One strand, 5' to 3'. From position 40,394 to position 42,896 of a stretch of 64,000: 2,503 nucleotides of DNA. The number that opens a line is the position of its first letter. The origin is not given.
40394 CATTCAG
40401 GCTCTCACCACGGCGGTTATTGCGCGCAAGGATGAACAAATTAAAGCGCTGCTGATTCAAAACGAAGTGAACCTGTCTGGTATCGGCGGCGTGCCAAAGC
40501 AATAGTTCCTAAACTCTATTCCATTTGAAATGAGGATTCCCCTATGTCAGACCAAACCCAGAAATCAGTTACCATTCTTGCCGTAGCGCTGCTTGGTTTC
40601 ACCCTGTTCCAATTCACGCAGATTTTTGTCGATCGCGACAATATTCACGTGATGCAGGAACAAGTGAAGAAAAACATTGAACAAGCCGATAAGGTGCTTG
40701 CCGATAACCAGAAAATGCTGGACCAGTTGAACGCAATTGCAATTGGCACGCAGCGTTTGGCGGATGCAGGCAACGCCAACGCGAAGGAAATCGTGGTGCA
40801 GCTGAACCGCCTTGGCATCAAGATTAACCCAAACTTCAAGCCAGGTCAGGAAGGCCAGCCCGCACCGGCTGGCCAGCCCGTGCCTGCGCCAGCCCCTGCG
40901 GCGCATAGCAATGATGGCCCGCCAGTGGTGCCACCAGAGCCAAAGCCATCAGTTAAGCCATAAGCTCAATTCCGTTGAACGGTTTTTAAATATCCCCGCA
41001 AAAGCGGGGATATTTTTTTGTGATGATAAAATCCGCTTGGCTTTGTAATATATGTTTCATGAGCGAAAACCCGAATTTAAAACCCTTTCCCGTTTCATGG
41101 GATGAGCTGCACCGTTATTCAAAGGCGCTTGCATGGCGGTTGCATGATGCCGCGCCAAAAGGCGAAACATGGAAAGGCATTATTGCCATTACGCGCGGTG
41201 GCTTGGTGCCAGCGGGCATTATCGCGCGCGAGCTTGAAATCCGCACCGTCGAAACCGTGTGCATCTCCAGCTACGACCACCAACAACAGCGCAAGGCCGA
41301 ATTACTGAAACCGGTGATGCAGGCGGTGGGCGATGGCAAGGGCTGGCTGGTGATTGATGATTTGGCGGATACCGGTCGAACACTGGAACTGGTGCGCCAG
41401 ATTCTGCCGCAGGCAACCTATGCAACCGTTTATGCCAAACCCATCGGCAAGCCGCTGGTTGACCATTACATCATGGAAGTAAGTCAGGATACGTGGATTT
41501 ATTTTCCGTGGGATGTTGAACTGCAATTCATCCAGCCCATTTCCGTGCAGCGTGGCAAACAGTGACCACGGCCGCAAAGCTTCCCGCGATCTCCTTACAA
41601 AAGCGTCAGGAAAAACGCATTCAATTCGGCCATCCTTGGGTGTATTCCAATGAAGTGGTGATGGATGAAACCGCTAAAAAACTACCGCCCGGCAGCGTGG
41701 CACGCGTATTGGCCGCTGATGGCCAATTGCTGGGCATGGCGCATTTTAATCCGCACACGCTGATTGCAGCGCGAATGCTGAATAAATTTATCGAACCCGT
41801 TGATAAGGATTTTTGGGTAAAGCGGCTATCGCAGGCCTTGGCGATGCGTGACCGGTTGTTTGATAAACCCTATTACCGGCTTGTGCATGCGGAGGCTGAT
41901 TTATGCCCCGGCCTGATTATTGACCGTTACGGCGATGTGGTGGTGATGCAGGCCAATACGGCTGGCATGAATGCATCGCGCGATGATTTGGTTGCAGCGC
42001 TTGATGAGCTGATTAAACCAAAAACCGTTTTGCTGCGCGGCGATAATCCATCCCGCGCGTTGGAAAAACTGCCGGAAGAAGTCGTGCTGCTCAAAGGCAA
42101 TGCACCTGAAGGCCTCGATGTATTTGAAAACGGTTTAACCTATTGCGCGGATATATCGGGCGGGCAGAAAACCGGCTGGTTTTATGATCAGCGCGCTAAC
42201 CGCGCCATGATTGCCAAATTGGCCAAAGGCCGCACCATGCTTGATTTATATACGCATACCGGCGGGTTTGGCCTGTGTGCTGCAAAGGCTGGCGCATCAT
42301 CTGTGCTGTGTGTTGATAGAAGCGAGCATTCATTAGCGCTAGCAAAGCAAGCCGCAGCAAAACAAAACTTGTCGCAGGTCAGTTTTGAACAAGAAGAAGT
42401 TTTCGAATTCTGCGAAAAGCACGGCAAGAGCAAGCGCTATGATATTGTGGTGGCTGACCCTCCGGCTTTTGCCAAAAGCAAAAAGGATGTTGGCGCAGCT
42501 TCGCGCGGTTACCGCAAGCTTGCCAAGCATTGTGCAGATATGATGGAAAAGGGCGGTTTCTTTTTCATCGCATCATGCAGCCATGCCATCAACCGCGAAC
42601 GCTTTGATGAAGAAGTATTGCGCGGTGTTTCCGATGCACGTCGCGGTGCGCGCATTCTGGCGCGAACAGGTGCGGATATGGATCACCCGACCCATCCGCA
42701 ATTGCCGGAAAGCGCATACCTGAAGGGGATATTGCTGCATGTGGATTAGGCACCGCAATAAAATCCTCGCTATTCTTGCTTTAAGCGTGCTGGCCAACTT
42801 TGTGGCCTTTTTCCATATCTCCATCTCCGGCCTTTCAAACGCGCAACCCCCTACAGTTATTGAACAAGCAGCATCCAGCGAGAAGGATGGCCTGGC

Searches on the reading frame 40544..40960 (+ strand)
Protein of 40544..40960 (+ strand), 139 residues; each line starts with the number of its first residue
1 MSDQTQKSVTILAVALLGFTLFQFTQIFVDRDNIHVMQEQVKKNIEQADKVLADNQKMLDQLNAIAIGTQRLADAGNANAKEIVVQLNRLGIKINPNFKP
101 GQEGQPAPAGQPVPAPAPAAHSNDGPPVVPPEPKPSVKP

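Call 66: search_protein_families(library=pfam, proteins=[window:40544-40960:+], max_evalue=0.001)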
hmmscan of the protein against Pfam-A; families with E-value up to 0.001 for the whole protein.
window:40544-40960:+ (139 aa): 0 families

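Call 76: search_protein_families(library=padloc, proteins=[window:40544-40960:+], max_evalue=0.1)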
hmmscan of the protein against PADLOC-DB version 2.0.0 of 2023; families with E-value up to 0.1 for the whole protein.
window:40544-40960:+ (139 aa): 1 family
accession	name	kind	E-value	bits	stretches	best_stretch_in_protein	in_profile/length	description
PDLC04054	PD-T4-6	-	0.0025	15.3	1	11-131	196-309/347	-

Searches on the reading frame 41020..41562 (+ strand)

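Call 55: search_protein_families(library=pfam, proteins=[window:41020-41562:+], max_evalue=0.01)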
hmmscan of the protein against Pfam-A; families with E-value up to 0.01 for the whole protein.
window:41020-41562:+ (181 aa): 1 family
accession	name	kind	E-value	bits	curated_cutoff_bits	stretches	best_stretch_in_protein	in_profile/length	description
PF00156.33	Pribosyltran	-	6.2e-20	71.5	26.3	1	26-170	1-157/158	Phosphoribosyl transferase domain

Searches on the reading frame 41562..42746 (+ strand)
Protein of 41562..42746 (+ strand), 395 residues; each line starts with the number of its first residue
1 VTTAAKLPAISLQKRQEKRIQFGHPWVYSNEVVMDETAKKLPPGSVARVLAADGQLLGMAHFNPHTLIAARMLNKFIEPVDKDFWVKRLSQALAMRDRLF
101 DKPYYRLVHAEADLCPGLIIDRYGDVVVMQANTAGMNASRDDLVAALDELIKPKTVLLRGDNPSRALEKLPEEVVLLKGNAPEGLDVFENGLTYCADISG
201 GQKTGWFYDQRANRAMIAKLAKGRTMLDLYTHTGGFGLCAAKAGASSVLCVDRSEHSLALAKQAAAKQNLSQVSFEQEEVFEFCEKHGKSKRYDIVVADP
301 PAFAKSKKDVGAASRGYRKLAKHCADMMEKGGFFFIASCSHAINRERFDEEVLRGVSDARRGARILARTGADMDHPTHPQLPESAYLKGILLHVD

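Call 3: search_protein_families(library=pfam, proteins=[window:41562-42746:+], max_evalue=1)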
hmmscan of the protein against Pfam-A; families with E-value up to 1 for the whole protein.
window:41562-42746:+ (395 aa): 13 families
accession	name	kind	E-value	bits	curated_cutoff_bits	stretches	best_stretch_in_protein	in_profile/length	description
PF10672.15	Methyltrans_SAM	-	1.3e-24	87.4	27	1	176-351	77-251/286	S-adenosylmethionine-dependent methyltransferase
PF17785.7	PUA_3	-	7e-18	64.6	22.6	1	10-74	1-63/64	PUA-like domain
PF13847.12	Methyltransf_31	-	1.2e-11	44.9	27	1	222-344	3-114/145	Methyltransferase domain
PF03602.21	Cons_hypoth95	-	6.9e-08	32.8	24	1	216-306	35-126/182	Conserved hypothetical protein 95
PF05175.20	MTS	-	1.3e-07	31.9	23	1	214-341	21-143/170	Methyltransferase small domain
PF01728.25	FtsJ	-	1.7e-06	28.5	24.1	1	220-334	19-135/181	FtsJ-like methyltransferase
PF13649.12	Methyltransf_25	-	3.9e-06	27.9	27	1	227-298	2-70/97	Methyltransferase domain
PF08242.18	Methyltransf_12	-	0.0024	19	30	1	232-298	6-71/98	Methyltransferase domain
PF06325.19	PrmA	-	0.0047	16.9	22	1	221-298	160-232/296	Ribosomal protein L11 methyltransferase (PrmA)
PF01170.24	UPF0020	-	0.017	15.3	22.3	1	247-341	78-169/197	RMKL-like, methyltransferase domain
PF08241.18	Methyltransf_11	-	0.018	16.1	21.2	1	237-282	11-53/95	Methyltransferase domain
PF00107.32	ADH_zinc_N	-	0.059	13.8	31.8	1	239-294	9-60/129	Zinc-binding dehydrogenase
PF09157.17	TruB-C_2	-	0.087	13.2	21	1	8-73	1-56/57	Pseudouridine synthase II TruB, C-terminal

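Call 4: search_protein_families(library=ncbifam, proteins=[window:41562-42746:+], max_evalue=1)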
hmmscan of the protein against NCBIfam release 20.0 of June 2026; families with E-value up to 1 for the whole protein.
window:41562-42746:+ (395 aa): 38 families (the best 25 are shown)
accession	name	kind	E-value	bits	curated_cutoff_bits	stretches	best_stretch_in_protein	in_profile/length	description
NF046099.1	RSP_2647_MTase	equivalog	5.8e-120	400.7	600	1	10-393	3-390/391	RSP_2647 family RNA methyltransferase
NF053718.1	23SC1962Mtase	equivalog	4.4e-82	275.9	575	1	10-394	2-382/383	23S rRNA (cytosine(1962)-C(5))-methyltransferase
NF033380.1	Rlm_2499C5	equivalog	1e-67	228.6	650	1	14-395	8-391/391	23S rRNA (cytosine(2499)-C(5))-methyltransferase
NF011707.0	PRK15128.1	equivalog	7.9e-59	199.5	712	1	10-391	5-392/396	23S rRNA (cytosine(1962)-C(5))-methyltransferase RlmI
NF008748.0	PRK11783.1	equivalog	2.8e-22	78.7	466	1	185-337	504-658/704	bifunctional 23S rRNA (guanine(2069)-N(7))-methyltransferase RlmK/23S rRNA (guanine(2445)-N(2))-methyltransferase RlmL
NF002910.0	PRK03522.2-3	equivalog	9.3e-10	38.1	558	1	215-301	228-317/383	23S rRNA (uracil(747)-C(5))-methyltransferase RlmC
TIGR00536.1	hemK_fam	subfamily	1e-08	34.6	115.5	1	212-303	105-193/286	HemK family protein methyltransferase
TIGR03534.1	RF_mod_PrmC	equivalog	4.3e-08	32.9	199.1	1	218-305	82-169/253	peptide chain release factor N(5)-glutamine methyltransferase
NF043040.1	corrin_prot_MT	hypoth_equivalog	2.1e-07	30.6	180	1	211-298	29-116/216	corrinoid protein-associated methyltransferase CpaM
NF002909.0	PRK03522.2-1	equivalog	3.5e-07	29.7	553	1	213-301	224-308/374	23S rRNA (uracil(747)-C(5))-methyltransferase RlmC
TIGR01983.1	UbiG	equivalog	6.4e-07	28.9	102.95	1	221-298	48-122/228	bifunctional 2-polyprenyl-6-hydroxyphenol methylase/3-demethylubiquinol 3-O-methyltransferase UbiG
TIGR04290.1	meth_Rta_06860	hypoth_equivalog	2.9e-06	26.9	300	1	216-296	43-119/226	TIGR04290 family methyltransferase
NF011529.0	PRK14968.1-3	equivalog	2.9e-06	26.8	162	1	221-306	33-112/198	putative methyltransferase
NF001790.0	PRK00517.3-3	equivalog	2.9e-06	26.8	269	1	213-331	113-225/262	50S ribosomal protein L11 methyltransferase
TIGR00479.1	rumA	equivalog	3.3e-06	26.2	183.55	1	217-301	288-372/432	23S rRNA (uracil(1939)-C(5))-methyltransferase RlmD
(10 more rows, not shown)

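Call 58: find_related_loci(query=A2, collection=metagenome_contigs, flank=5000)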
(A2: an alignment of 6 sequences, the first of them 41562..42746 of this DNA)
Query A2 (395 aa) in metagenome_contigs; peptide patterns used: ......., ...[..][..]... (x = any residue, [..] = any of these).
600 stretches matched a pattern (row limit reached: there are more); 544 encode a relative of the query (tblastn E <= 1e-3); the best 80 are kept; 80 distinct loci.
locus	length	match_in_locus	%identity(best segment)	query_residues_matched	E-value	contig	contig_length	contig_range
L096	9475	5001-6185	53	2-395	3e-135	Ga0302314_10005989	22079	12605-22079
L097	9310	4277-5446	50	6-395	1e-127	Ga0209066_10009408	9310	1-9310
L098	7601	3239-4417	49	6-395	1e-127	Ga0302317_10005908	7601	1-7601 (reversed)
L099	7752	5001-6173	50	6-395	3e-126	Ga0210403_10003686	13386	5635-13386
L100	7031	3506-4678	51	6-395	3e-125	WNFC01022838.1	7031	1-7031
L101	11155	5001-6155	50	7-388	5e-125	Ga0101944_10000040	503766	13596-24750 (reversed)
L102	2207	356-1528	51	8-395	3e-131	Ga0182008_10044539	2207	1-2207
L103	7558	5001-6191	48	2-395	1e-123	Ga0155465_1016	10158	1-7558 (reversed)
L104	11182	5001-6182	48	3-395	2e-123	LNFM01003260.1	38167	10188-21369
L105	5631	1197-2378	48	6-395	2e-123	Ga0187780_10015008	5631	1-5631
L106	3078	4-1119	52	25-395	2e-127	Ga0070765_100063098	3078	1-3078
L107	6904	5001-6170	53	9-395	6e-122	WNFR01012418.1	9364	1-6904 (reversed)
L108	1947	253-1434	48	6-395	2e-130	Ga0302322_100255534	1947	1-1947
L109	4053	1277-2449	49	8-395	3e-123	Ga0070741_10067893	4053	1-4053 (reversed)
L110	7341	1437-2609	53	8-395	2e-121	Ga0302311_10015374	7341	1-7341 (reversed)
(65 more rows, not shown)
